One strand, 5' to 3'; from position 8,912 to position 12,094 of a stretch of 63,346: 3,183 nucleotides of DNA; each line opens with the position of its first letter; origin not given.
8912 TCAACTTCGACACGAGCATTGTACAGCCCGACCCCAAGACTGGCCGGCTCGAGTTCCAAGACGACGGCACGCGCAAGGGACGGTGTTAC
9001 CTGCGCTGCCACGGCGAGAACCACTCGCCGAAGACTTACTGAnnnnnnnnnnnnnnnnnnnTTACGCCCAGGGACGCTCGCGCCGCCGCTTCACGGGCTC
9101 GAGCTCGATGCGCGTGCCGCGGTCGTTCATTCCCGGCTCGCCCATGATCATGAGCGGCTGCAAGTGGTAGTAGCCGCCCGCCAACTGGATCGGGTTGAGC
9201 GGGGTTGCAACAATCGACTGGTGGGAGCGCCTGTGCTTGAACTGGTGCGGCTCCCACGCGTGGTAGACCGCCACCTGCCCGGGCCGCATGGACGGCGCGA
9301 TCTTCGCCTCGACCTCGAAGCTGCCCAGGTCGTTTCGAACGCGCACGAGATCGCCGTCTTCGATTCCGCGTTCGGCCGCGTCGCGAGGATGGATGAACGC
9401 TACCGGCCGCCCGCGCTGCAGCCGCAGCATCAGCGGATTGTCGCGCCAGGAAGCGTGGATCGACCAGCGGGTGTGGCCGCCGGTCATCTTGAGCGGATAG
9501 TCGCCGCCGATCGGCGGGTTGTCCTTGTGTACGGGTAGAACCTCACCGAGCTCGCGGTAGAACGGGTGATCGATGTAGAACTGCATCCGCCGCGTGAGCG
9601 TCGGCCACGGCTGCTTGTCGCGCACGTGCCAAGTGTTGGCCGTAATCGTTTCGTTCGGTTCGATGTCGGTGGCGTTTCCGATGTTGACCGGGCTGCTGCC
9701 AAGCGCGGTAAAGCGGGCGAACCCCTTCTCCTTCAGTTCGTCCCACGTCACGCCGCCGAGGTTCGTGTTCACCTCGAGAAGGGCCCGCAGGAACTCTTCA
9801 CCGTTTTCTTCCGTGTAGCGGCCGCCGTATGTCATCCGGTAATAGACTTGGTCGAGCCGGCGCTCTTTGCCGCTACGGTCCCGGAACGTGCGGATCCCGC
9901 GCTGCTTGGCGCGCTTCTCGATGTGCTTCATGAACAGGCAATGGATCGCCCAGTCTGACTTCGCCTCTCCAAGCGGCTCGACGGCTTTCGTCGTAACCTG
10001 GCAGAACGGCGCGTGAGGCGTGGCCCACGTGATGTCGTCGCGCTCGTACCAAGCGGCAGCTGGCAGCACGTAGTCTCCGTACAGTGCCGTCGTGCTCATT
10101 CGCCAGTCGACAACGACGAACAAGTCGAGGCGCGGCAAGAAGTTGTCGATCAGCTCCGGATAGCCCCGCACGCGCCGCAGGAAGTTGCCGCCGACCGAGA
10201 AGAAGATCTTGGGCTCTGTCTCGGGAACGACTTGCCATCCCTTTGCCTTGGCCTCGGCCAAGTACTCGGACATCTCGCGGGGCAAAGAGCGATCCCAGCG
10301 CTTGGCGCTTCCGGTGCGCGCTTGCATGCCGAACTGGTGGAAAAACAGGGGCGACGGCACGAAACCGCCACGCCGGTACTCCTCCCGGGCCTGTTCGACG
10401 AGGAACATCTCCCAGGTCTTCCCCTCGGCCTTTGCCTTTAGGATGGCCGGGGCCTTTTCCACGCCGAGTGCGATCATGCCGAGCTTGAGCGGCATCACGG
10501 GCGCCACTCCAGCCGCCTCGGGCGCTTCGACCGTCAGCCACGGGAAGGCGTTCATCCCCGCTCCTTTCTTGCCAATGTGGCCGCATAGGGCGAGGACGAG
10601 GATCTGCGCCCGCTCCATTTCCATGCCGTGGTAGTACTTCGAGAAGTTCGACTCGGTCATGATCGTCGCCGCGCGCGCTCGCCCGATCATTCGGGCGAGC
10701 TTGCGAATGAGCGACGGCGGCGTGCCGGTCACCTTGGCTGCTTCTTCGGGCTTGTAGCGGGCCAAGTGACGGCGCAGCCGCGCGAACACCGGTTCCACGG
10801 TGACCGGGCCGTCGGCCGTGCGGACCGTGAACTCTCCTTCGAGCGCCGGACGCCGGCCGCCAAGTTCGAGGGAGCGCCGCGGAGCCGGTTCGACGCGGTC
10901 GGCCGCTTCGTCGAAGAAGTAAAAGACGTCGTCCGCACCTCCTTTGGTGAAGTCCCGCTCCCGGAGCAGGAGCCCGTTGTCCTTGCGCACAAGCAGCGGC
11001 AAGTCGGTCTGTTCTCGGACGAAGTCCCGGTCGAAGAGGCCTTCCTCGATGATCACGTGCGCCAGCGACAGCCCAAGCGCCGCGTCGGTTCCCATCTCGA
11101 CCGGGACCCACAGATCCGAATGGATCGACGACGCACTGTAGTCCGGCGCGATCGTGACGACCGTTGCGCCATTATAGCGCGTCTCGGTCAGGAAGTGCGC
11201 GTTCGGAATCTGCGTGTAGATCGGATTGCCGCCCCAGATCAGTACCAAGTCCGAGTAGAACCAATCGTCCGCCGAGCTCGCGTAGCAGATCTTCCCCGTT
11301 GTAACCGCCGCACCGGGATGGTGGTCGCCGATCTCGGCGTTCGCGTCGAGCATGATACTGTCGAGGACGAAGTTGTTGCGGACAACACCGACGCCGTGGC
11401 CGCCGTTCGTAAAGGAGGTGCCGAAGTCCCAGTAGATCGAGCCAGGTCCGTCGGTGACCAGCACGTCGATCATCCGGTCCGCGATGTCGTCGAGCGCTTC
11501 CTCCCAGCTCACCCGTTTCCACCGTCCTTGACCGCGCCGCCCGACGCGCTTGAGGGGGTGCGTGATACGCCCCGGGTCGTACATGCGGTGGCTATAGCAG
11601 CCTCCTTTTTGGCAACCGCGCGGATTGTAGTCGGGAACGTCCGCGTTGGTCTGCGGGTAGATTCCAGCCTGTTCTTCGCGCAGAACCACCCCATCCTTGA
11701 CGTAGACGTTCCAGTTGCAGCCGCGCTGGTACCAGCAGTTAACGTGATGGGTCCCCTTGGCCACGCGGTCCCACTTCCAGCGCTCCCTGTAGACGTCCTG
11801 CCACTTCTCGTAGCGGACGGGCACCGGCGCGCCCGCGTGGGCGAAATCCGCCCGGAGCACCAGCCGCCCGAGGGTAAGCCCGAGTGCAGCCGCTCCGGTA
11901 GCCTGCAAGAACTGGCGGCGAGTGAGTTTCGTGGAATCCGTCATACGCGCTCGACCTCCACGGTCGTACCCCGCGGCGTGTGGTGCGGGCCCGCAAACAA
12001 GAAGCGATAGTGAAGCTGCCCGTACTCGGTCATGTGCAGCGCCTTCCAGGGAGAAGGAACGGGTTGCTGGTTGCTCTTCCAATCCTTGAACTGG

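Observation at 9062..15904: Beta-first, gamma-less operon with two overlapping alpha genes of different FS0 classes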

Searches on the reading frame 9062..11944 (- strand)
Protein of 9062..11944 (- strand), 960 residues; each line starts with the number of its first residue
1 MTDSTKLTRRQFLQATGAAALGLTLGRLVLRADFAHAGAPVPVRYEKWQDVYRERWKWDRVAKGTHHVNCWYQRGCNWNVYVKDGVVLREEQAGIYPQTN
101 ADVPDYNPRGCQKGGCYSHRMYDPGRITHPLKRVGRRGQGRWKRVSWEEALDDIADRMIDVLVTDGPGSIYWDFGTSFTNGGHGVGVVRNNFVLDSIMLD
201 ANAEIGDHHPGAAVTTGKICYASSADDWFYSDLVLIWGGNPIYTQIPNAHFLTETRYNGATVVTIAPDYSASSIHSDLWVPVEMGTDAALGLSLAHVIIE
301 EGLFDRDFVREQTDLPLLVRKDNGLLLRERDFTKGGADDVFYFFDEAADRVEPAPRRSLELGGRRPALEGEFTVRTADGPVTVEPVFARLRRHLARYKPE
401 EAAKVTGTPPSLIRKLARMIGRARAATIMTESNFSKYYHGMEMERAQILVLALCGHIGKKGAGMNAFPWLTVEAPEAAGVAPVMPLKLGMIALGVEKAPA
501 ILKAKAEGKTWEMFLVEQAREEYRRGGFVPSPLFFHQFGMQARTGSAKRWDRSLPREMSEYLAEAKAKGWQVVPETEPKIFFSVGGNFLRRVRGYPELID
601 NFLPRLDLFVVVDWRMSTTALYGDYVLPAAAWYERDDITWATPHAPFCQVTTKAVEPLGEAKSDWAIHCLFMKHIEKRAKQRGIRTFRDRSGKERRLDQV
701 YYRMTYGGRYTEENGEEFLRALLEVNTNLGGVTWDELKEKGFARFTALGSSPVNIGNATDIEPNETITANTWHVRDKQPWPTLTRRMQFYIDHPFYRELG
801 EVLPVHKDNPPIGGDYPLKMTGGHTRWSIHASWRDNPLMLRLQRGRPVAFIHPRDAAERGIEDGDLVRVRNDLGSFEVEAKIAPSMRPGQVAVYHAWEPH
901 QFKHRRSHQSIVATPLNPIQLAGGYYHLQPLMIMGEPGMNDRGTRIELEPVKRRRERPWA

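Call 8: search_protein_families(library=ncbifam, proteins=[window:9062-11944:-])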
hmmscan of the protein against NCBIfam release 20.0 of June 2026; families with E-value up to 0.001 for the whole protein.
window:9062-11944:- (960 aa): 24 families
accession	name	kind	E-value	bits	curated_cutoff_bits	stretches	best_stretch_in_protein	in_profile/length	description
TIGR03479.1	DMSO_red_II_alp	subfamily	3.4e-289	961.9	984.75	1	9-948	1-912/913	molybdopterin-dependent oxidoreductase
NF042978.1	EthbenzDh_ebdA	equivalog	3e-209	697.2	2000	1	7-948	19-974/977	ethylbenzene dehydrogenase subunit alpha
TIGR01580.1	narG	equivalog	3.2e-83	280.1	1084.15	4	136-321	151-342/1235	nitrate reductase subunit alpha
TIGR02166.1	dmsA_ynfE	subfamily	5.3e-69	233.1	777.7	4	8-310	2-296/794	DMSO/selenate family reductase complex A subunit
TIGR01591.1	Fdh-alpha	equivalog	5e-57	193.4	666.25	4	73-313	7-238/672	formate dehydrogenase subunit alpha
NF012032.0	PRK15488.1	equivalog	7.4e-48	163.1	694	3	94-311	66-279/759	thiosulfate reductase PhsA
NF041885.1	selenate_YnfE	exception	1.2e-46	159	1675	2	7-309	3-302/805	selenate/tellurate reductase subunit YnfE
NF011566.1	PRK14990.1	exception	3e-45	154.5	1600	2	65-310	62-316/814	dimethylsulfoxide reductase subunit A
NF041884.1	selenate_YnfF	exception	3.2e-44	151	1650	2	7-309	1-295/798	selenate/tellurate reductase subunit YnfF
TIGR00509.1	bisC_fam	subfamily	8.9e-39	133.3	1017.55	3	135-313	64-259/772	molybdopterin guanine dinucleotide-containing S/N-oxide reductase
NF047855.1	AssmNtatRedNasC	equivalog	2.3e-33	115.4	1100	3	96-314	47-264/708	assimilatory nitrate reductase catalytic subunit NasC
TIGR01553.1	formate-DH-alph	equivalog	7.3e-26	90.2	814.2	2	61-322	41-313/1009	formate dehydrogenase-N subunit alpha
NF011682.0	PRK15102.1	equivalog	3.4e-24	85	909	2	844-894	710-760/829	trimethylamine-N-oxide reductase TorA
NF041513.1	formate_DH_Act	exception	2.6e-23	81.8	1400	1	215-466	197-471/1067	formate dehydrogenase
TIGR02164.1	torA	equivalog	1.4e-22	79.7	1465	2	844-893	706-755/824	trimethylamine-N-oxide reductase TorA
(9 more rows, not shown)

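Call 13: list_cluster_members(proteins=[window:9062-11944:-, window:11941-14793:-, window:14837-15904:-, window:26465-29329:-, window:29343-30404:-, window:30425-31075:-, window:20045-20725:-, window:35455-38289:+])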
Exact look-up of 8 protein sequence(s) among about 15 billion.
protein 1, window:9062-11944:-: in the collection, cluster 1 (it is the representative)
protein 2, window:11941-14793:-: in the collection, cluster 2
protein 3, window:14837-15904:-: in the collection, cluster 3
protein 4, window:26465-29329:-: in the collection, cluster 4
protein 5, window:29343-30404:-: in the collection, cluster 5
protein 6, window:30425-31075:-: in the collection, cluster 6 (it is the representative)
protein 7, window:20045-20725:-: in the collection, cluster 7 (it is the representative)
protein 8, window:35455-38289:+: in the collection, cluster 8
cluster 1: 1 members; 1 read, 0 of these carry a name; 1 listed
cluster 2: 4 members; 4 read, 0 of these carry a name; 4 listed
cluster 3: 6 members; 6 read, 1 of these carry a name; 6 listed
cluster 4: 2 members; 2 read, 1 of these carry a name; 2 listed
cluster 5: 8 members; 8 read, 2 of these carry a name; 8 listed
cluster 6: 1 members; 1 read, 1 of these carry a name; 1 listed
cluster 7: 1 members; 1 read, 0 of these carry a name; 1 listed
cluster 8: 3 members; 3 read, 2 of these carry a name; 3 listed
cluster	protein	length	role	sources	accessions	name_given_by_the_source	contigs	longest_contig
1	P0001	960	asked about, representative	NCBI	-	-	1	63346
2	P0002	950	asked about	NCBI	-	-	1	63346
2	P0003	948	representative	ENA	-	-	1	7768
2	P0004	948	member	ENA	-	-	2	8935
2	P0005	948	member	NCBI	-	-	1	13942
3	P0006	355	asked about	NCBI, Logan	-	-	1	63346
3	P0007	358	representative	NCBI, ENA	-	-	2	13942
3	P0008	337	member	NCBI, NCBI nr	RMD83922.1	MAG: respiratory nitrate reductase subunit beta [Candidatus Dadabacteria bacterium]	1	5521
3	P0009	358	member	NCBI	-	-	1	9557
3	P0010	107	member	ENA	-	-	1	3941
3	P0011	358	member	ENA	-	-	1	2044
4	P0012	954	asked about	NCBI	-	-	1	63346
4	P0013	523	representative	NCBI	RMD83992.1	MAG: dimethylsulfide dehydrogenase, partial [Candidatus Dadabacteria bacterium]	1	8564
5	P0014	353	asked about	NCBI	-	-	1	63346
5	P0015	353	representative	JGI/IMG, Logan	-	-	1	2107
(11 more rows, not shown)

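Call 16: search_solved_structures(query=window:9062-11944:-, show_alignments=2, max_evalue=1e-20)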
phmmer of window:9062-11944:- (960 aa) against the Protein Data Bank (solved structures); distinct sequences matched with E-value up to 1e-20: 24.
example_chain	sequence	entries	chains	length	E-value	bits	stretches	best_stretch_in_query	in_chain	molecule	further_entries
2ivf_A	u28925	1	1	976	1.8e-204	685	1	8-949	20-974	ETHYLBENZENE DEHYDROGENASE ALPHA-SUBUNIT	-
4ydd_A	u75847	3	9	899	5.8e-152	511.2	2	44-347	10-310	DMSO reductase family type II enzyme, molybdopterin subunit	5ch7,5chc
5e7o_A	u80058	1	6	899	6.3e-152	511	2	44-347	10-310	DMSO reductase family type II enzyme, molybdopterin subunit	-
1r27_A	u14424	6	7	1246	9.4e-78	265.5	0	136-321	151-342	Respiratory nitrate reductase 1 alpha chain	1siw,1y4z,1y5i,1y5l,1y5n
1q16_A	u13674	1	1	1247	9.4e-78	265.5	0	136-321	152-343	Respiratory nitrate reductase 1 alpha chain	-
3egw_A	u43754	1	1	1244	9.7e-78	265.5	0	136-321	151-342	Respiratory nitrate reductase 1 alpha chain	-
3ir7_A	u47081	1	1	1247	1.4e-77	265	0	136-321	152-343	Respiratory nitrate reductase 1 alpha chain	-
3ir6_A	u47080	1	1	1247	1.2e-76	261.9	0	136-321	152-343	Respiratory nitrate reductase 1 alpha chain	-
3ir5_A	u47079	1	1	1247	3.2e-76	260.4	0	136-321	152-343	Respiratory nitrate reductase 1 alpha chain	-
7b04_B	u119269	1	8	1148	3.5e-45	157.7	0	206-324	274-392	Nitrite oxidoreductase subunit A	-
2e7z_A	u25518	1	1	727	3.6e-32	114.6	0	124-310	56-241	Acetylene hydratase Ahy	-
9vap_A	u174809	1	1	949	3.1e-31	111.5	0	89-312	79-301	Formate dehydrogenase molybdopterin-binding subunit FdhA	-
7qv7_S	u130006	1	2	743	7.8e-30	106.9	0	107-311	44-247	Hydrogen dependent carbon dioxide reductase subunit FdhF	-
2vpw_A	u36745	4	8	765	1.2e-29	106.3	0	87-313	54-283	THIOSULFATE REDUCTASE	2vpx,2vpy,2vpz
1aa6_A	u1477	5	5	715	2.5e-29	105.2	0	73-314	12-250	FORMATE DEHYDROGENASE H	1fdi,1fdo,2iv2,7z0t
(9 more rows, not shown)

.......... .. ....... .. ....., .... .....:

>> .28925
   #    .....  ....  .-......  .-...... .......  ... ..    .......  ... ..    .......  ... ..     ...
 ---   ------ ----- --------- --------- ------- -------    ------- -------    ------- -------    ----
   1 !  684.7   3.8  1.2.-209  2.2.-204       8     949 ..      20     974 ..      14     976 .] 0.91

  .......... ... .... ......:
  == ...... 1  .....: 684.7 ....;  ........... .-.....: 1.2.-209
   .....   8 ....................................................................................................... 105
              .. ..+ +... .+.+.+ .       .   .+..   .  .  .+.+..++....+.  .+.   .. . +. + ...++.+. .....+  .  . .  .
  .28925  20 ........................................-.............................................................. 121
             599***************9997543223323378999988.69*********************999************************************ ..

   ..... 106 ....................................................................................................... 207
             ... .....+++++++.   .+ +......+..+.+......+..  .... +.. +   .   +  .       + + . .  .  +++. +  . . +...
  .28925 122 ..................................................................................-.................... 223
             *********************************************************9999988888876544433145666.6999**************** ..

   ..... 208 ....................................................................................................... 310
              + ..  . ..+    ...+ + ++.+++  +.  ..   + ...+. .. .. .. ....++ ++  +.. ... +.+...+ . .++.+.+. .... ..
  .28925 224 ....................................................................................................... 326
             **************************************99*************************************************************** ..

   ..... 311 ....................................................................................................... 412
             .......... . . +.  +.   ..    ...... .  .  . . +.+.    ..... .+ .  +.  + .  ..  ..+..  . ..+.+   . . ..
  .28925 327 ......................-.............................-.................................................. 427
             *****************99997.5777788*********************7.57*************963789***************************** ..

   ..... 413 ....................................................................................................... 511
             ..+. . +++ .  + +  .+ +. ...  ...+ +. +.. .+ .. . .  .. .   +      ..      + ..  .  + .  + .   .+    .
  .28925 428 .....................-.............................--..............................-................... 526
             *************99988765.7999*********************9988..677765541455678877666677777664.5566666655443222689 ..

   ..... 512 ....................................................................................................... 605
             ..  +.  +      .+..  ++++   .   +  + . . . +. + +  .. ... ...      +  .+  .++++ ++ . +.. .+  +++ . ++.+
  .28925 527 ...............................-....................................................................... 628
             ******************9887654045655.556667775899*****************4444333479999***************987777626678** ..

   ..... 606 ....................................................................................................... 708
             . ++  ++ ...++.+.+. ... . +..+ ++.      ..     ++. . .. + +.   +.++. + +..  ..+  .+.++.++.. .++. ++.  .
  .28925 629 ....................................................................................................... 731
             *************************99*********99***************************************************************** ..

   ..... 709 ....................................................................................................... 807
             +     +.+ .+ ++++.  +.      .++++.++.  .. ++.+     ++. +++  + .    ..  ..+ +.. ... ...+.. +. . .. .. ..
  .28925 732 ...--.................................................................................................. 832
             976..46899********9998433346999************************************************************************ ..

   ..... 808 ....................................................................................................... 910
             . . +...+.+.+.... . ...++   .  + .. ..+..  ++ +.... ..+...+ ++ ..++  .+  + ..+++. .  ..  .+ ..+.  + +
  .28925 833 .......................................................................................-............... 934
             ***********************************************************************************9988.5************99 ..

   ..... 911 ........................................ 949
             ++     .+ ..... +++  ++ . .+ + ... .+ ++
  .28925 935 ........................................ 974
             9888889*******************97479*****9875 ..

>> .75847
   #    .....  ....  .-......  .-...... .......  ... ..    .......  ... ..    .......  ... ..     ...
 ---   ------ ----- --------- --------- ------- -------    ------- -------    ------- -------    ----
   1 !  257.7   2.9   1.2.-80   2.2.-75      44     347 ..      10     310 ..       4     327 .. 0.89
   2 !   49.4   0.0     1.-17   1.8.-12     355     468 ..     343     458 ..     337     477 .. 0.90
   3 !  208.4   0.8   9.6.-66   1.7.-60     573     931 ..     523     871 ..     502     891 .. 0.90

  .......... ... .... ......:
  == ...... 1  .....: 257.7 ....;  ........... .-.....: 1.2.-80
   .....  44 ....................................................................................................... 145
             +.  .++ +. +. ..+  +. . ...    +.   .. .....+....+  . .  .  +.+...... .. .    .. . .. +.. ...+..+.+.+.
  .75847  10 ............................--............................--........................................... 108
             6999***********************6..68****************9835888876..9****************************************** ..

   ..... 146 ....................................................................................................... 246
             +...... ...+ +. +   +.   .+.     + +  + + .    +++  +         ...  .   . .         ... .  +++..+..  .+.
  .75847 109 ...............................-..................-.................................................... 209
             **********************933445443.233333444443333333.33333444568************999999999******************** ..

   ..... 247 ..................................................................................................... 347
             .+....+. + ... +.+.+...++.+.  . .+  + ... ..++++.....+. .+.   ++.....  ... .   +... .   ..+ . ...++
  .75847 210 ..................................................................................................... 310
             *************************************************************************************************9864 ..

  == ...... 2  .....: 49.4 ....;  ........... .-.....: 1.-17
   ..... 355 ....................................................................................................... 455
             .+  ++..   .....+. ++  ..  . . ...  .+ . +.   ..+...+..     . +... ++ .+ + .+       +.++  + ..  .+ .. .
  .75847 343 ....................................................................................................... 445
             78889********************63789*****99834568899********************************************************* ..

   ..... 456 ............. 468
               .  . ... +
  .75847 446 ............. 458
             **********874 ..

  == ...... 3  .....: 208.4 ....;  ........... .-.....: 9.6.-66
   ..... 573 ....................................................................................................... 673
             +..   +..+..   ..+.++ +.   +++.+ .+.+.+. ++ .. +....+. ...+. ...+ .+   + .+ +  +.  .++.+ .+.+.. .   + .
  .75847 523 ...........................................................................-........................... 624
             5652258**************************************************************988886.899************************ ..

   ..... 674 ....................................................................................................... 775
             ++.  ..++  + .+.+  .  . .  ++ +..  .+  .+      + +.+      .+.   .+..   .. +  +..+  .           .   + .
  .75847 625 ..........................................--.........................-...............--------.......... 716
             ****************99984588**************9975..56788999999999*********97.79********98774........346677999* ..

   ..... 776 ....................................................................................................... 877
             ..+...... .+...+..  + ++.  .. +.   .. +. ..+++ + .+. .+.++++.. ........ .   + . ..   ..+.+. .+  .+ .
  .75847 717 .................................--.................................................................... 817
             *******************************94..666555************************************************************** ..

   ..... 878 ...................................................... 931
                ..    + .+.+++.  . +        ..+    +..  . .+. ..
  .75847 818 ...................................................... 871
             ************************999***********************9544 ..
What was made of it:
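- EbdA carries the x5 motif (call 16).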
